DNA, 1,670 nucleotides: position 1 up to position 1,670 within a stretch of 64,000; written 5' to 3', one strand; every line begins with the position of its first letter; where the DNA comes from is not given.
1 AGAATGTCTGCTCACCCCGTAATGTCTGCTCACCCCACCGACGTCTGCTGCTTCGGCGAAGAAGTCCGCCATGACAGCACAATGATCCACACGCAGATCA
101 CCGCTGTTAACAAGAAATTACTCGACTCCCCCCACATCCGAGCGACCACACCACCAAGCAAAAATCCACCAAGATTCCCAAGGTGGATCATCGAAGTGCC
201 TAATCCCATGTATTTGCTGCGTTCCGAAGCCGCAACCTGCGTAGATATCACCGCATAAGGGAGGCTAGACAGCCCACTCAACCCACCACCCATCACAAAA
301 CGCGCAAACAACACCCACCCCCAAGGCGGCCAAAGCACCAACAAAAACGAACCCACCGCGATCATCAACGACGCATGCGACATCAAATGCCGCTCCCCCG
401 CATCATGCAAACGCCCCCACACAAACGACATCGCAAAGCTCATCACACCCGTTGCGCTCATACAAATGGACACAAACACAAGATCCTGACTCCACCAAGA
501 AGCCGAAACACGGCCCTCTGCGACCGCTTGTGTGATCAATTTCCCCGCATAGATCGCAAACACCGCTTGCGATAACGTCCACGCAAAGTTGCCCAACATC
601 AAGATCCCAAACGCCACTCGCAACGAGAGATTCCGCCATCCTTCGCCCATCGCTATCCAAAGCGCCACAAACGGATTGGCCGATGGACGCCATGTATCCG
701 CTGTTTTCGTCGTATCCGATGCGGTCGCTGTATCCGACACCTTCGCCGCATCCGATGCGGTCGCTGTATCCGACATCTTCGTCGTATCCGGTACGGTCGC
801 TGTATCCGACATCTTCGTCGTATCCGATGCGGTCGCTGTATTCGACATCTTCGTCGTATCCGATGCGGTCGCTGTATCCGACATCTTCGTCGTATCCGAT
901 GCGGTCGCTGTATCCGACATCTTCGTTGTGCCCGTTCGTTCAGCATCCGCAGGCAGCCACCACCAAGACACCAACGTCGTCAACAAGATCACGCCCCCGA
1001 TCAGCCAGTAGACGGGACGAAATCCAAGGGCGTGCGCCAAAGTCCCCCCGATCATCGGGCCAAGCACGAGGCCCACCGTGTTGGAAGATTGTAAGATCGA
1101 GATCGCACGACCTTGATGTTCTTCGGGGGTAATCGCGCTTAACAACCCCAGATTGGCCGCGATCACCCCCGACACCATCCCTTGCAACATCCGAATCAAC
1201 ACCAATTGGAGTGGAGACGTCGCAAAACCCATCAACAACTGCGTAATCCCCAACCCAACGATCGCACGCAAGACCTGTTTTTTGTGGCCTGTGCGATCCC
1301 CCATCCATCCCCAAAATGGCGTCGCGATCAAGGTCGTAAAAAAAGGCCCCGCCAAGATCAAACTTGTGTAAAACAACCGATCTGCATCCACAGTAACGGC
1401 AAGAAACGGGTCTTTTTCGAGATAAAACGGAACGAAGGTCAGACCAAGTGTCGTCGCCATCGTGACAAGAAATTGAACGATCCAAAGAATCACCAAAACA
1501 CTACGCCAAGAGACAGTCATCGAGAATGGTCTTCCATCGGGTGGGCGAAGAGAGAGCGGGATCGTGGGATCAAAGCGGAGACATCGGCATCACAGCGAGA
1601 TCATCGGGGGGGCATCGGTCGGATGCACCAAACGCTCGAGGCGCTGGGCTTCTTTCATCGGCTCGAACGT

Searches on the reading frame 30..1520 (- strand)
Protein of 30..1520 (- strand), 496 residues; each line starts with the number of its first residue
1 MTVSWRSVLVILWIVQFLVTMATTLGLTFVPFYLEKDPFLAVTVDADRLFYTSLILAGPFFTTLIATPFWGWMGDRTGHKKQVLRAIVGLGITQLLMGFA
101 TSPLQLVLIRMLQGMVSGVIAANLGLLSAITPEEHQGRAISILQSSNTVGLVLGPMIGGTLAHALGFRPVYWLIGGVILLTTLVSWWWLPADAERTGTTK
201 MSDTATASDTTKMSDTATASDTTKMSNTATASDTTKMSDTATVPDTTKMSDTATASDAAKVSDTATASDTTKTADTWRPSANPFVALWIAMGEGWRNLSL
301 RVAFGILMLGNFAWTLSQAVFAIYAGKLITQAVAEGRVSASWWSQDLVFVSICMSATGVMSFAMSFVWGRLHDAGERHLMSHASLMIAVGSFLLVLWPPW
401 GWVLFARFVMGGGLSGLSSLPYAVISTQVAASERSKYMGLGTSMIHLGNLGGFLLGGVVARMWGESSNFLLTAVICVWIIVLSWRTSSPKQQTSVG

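Call 3: search_protein_families(library=pfam, proteins=[window:30-1520:-], max_evalue=0.1)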
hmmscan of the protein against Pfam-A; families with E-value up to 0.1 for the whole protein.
window:30-1520:- (496 aa): 4 families
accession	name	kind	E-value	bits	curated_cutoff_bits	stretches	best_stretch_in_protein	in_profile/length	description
PF07690.21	MFS_1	-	6e-48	164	33.4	2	12-307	1-211/347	Major Facilitator Superfamily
PF00083.30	Sugar_tr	-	2.2e-08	33.8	22.3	1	50-181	46-181/452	Sugar (and other) transporter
PF03137.26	OATP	-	0.0008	18.3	25.8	1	401-466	134-199/545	Organic Anion Transporter Polypeptide (OATP) family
PF12832.13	MFS_1_like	-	0.0019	17.8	25.2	1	10-163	215-363/373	MFS_1 like family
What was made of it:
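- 30..1520 (-): MFS transporter of the drug:H+ antiporter (efflux) type, third gene of the putative operon. Its central loop carries a (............)n insert encoded by a 36-nt tandem repeat at 706-926. Pfam MFS_1 6e-48 (call 3).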

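Call 4: search_protein_families(library=ncbifam, proteins=[window:30-1520:-], max_evalue=0.1)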
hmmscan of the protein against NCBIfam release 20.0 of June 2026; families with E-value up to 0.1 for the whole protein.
window:30-1520:- (496 aa): 57 families (the best 25 are shown)
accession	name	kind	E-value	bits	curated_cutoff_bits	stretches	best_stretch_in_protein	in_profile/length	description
NF007372.0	PRK09874.1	equivalog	1.1e-30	107.1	571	2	2-188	9-192/408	multidrug efflux MFS transporter MdtG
NF041040.1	FslB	exception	6.5e-26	91.3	600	2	4-182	4-178/417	rhizoferrin export MFS transporter FslB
TIGR00880.1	2_A_01_02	superfamily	7.8e-22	77.9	131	2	62-190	10-139/141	multidrug resistance protein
NF040856.1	FexB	exception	7.7e-20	71.1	950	2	356-492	58-193/469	chloramphenicol/florfenicol efflux MFS transporter FexB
NF012177.1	tet_MFS_42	exception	1.3e-16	60.9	850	2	18-192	4-177/411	tetracycline efflux MFS transporter Tet(42)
TIGR00895.1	2A0115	subfamily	1.5e-16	60.3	418.55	1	64-238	66-239/398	aromatic acid/H+ symport family MFS transporter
NF012174.0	tet_MFS_A_B_C_D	equivalog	2.1e-16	59.7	475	2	53-200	43-189/382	Tet(A)/Tet(B)/Tet(C) family tetracycline efflux MFS transporter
TIGR00893.1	2A0114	subfamily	3.8e-15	55.7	395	1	64-218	43-198/399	D-galactonate transporter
NF000218.1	FexA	exception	6e-15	54.8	900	2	52-200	58-209/475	chloramphenicol/florfenicol efflux MFS transporter FexA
NF045486.1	tet_MFS_30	exception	2.5e-14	53.3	730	2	36-163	27-154/392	tetracycline efflux MFS transporter Tet(30)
NF012195.0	tet_MFS_H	exception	1.8e-13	50.4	840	2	48-186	40-178/392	tetracycline efflux MFS transporter Tet(H)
NF012207.0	tet_MFS_H_J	exception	8.3e-13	48.1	700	2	17-182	9-174/392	Tet(H)/Tet(J) family tetracycline efflux MFS transporter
TIGR00881.1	2A0104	subfamily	1.1e-12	47.7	407.75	1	70-215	50-196/379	phosphoglycerate transporter protein PgtP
NF008586.0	PRK11551.1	equivalog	1.9e-12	46.9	410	1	61-220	61-220/406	3-(3-hydroxy-phenyl)propionate transporter MhpT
NF012194.0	tet_MFS_J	exception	4.1e-11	42.4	870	2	14-207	6-193/398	tetracycline efflux MFS transporter Tet(J)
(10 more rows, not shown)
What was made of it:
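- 30..1520 (-): Best NCBIfam matches are MdtG and the rhizoferrin exporter FslB, both far below their cut-offs (call 4).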
